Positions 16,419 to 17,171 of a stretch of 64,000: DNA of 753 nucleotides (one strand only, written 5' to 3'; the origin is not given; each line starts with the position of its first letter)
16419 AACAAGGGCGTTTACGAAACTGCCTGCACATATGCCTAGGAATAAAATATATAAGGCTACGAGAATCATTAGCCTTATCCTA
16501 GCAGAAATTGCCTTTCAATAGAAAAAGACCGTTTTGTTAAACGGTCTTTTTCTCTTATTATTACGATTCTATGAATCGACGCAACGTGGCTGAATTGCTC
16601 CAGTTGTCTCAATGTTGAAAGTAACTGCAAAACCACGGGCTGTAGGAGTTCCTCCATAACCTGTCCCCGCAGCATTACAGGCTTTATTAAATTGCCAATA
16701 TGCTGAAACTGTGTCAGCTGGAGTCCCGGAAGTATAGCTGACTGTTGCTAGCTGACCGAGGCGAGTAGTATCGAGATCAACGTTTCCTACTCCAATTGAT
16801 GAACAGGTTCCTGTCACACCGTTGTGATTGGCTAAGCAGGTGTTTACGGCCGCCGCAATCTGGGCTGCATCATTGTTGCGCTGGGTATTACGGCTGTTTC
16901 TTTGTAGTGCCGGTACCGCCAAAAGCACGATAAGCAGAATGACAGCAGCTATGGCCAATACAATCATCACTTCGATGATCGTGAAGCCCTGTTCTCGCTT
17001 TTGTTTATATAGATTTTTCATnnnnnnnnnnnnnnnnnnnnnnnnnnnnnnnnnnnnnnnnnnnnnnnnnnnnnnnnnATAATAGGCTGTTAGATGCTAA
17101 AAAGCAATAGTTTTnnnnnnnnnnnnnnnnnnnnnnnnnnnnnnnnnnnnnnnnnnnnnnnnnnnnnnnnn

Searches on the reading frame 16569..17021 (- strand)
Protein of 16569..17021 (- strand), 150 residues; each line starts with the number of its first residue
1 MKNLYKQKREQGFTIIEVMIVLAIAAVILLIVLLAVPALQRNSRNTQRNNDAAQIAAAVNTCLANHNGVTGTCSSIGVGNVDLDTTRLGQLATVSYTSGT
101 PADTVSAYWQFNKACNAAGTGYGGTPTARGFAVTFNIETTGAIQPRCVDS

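Call 57: search_protein_families(library=pfam, proteins=[window:16569-17021:-], max_evalue=0.001)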
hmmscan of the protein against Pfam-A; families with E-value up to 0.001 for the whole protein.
window:16569-17021:- (150 aa): 1 family
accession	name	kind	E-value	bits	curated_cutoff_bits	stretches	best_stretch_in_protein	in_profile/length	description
PF07963.17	N_methyl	-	1.8e-08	34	21.2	1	8-33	2-27/27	Prokaryotic N-terminal methylation motif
